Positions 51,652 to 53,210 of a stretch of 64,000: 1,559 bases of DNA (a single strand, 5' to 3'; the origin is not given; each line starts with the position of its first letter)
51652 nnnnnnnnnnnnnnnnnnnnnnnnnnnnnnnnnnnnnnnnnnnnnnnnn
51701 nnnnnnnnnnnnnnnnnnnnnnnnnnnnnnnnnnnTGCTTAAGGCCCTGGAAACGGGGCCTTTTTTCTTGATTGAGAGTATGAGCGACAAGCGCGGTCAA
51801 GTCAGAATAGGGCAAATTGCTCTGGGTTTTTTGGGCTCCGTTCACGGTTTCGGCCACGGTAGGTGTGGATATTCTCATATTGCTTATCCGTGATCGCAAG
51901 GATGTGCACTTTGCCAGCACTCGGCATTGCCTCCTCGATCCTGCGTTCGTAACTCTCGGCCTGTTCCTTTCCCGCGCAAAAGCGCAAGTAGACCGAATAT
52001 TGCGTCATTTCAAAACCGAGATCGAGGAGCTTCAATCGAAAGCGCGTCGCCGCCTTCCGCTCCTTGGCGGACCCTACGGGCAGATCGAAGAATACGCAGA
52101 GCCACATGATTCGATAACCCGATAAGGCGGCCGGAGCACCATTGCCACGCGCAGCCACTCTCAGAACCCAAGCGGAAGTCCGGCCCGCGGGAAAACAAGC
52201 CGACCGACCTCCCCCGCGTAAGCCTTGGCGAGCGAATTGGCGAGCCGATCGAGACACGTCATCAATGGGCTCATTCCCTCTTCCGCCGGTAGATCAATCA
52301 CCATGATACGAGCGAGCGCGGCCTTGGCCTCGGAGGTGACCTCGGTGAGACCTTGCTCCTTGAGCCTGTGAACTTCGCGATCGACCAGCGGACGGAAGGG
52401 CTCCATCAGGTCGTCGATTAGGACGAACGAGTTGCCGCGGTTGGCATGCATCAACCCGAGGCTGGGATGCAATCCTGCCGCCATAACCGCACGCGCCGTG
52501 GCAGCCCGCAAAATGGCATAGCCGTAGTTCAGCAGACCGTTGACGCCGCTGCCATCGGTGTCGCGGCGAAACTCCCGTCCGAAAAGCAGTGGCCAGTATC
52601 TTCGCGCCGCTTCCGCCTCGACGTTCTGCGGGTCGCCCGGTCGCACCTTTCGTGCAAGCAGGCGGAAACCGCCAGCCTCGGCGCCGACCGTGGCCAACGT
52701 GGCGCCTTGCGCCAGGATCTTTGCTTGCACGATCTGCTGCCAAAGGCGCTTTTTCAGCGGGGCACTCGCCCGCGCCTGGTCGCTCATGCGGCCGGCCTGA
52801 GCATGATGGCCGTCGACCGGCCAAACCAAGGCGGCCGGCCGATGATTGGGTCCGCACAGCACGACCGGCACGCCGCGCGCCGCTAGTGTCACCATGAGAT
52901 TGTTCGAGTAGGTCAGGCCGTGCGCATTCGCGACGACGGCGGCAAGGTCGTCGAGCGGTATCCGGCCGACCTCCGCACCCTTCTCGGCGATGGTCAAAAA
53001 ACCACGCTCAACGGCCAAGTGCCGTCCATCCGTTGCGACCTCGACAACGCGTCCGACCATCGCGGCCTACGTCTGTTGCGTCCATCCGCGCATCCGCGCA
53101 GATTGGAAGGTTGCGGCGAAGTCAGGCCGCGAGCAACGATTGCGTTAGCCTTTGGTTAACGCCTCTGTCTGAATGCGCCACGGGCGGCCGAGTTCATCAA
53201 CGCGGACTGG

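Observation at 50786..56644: Complete type II-C CRISPR-Cas9 island inserted between a transporter gene and panC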

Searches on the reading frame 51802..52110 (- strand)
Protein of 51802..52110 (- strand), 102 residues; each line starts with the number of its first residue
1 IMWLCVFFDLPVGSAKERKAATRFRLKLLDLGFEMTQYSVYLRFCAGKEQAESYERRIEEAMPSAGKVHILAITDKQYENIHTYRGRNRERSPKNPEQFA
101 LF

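Call 7: search_protein_families(library=ncbifam, proteins=[window:51802-52110:-])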
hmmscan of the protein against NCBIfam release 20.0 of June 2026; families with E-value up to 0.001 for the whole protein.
window:51802-52110:- (102 aa): 1 family
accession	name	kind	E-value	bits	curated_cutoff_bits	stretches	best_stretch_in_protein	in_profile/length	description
TIGR01573.1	cas2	equivalog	2.9e-17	62.7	24.5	1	2-92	1-89/96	CRISPR-associated endonuclease Cas2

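Call 8: search_protein_families(library=pfam, proteins=[window:51802-52110:-])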
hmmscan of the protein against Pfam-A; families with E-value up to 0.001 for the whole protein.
window:51802-52110:- (102 aa): 1 family
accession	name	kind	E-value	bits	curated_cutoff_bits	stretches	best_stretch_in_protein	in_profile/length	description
PF09827.14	CRISPR_Cas2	-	2.5e-17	63.2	23.8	1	2-80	1-73/74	CRISPR associated protein Cas2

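Call 10: search_protein_families(library=padloc, proteins=[window:51802-52110:-])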
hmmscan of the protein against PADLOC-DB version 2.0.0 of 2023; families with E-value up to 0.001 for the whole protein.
window:51802-52110:- (102 aa): 11 families
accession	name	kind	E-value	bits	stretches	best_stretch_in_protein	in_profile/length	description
PDLC02068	Cas2_II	-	2.7e-41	138.5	1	1-101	21-118/137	-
PDLC02069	Cas2_II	-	4.9e-27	92.9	1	2-87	1-86/130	-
PDLC01459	Cas2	-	5e-27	92.5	1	2-102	6-105/105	"CAS-I,CAS-II,CAS-III,CAS-IV,CAS-V,CAS-VI; acquisition_2"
PDLC02072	Cas2_II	-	2.5e-26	89.7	1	1-68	5-72/72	-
PDLC01591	Cas2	-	2.5e-25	86.8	1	2-90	1-89/101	"CAS-I,CAS-II,CAS-III,CAS-IV,CAS-V,CAS-VI; acquisition_2"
PDLC00935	Cas2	-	7.6e-18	62.7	1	2-92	1-89/96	CRISPR-associated endonuclease Cas2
PDLC01649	Cas2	-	1.2e-16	58.8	1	2-78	1-70/70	"CAS-I,CAS-II,CAS-III,CAS-IV,CAS-V,CAS-VI; acquisition_2"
PDLC01251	Cas2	-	2.5e-14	51.3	1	2-88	1-79/84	"CAS-I,CAS-II,CAS-III,CAS-IV,CAS-V,CAS-VI; acquisition_2"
PDLC02073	Cas2_II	-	1.7e-13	48.9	1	2-43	6-47/49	-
PDLC02071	Cas2_II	-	3e-12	44.5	1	8-90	2-84/97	-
PDLC01748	Cas2_IIIa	-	3e-09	35.4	1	2-90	1-79/88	-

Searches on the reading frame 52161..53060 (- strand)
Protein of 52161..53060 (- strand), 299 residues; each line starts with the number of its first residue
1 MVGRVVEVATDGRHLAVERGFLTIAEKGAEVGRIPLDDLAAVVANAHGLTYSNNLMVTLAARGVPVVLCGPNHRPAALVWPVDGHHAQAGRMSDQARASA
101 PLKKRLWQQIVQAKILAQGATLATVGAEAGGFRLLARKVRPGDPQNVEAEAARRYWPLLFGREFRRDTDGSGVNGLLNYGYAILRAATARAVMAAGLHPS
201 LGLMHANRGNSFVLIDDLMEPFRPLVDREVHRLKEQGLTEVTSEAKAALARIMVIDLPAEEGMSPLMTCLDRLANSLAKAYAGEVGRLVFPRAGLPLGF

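Call 7: search_protein_families(library=ncbifam, proteins=[window:52161-53060:-])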
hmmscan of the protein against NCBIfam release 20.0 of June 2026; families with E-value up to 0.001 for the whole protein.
window:52161-53060:- (299 aa): 9 families
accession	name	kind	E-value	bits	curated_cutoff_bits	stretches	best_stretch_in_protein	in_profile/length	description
TIGR03639.1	cas1_NMENI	exception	8.8e-71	238.4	120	1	4-277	2-277/278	type II CRISPR-associated endonuclease Cas1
TIGR00287.1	cas1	equivalog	1.1e-25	90.5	71.7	1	8-237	4-257/327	CRISPR-associated endonuclease Cas1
TIGR03640.1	cas1_DVULG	exception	4.2e-16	59.1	385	1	165-232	194-260/340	type I-C CRISPR-associated endonuclease Cas1c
NF049935.1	cas4g_cas1g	exception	1.1e-15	57.1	560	1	172-226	405-459/546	CRISPR-associated endonuclease Cas4g/Cas1g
TIGR04093.1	cas1_CYANO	exception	2.3e-11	43.2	385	1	171-230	192-252/334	type I-D CRISPR-associated endonuclease Cas1d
TIGR03638.1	cas1_ECOLI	exception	4.5e-10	39.2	215.6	1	159-216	156-216/269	type I-E CRISPR-associated endonuclease Cas1e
TIGR03983.1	cas1_MYXAN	equivalog_domain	9.8e-09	34.6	358.05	1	161-229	196-263/347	type I-MYXAN CRISPR-associated endonuclease Cas1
TIGR03641.1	cas1_HMARI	exception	6.2e-05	22.4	304.1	1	173-233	184-245/324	type I-B CRISPR-associated endonuclease Cas1b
TIGR04329.1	cas1_PREFRAN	exception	0.00073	18.7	300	1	172-234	188-250/317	type V CRISPR-associated endonuclease Cas1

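Call 8: search_protein_families(library=pfam, proteins=[window:52161-53060:-])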
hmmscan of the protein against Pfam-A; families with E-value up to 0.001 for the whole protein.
window:52161-53060:- (299 aa): 1 family
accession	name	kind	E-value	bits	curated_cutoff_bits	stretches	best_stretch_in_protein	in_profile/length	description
PF01867.21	Cas_Cas1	-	2e-29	103.1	22.3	1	8-237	3-253/283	CRISPR associated protein Cas1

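Call 10: search_protein_families(library=padloc, proteins=[window:52161-53060:-])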
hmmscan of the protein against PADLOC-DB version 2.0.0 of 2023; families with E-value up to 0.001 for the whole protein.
window:52161-53060:- (299 aa): 29 families (the best 25 are shown)
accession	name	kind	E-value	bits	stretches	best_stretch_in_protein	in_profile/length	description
PDLC02061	Cas1_II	-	1.3e-97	324.8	1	1-291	30-303/335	-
PDLC00926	Cas1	-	2.3e-71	238.4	1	4-277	2-277/278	"CRISPR-associated endonuclease Cas1, subtype II/NMENI"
PDLC01333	Cas1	-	5.6e-69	230.5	1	4-276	2-269/270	"CAS-I,CAS-II,CAS-III,CAS-IV,CAS-V,CAS-VI; acquisition_1"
PDLC01248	Cas1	-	2.6e-46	156.4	1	6-239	3-238/289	"CAS-I,CAS-II,CAS-III,CAS-IV,CAS-V,CAS-VI; acquisition_1"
PDLC01741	Cas1_IIIa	-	1.5e-43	147.2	1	33-282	32-284/301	-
PDLC01449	Cas1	-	3.9e-42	142.4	1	8-251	6-245/285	"CAS-I,CAS-II,CAS-III,CAS-IV,CAS-V,CAS-VI; acquisition_1"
PDLC00928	Cas1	-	3.4e-35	119.6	1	10-233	7-248/315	Cas1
PDLC01608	Cas1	-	1.7e-27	94.6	1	8-237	3-246/276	"CAS-I,CAS-II,CAS-III,CAS-IV,CAS-V,CAS-VI; acquisition_1"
PDLC02062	Cas1_II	-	2.3e-26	90.9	2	147-251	157-270/317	-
PDLC00927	Cas1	-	2.8e-26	90.5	1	8-237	4-257/327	CRISPR-associated endonuclease Cas1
PDLC01249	Cas1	-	4.3e-25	86.7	1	8-237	3-239/246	"CAS-I,CAS-II,CAS-III,CAS-IV,CAS-V,CAS-VI; acquisition_1"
PDLC02063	Cas1_IIIb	-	1.7e-22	77.7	1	8-234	315-550/617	-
PDLC01747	Cas1g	-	1.1e-21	75.1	1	4-226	198-436/523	-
PDLC02064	Cas1a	-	7e-21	73.1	1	8-276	6-264/277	-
PDLC02025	Cas1d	-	3.5e-18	64.2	1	7-235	5-243/316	-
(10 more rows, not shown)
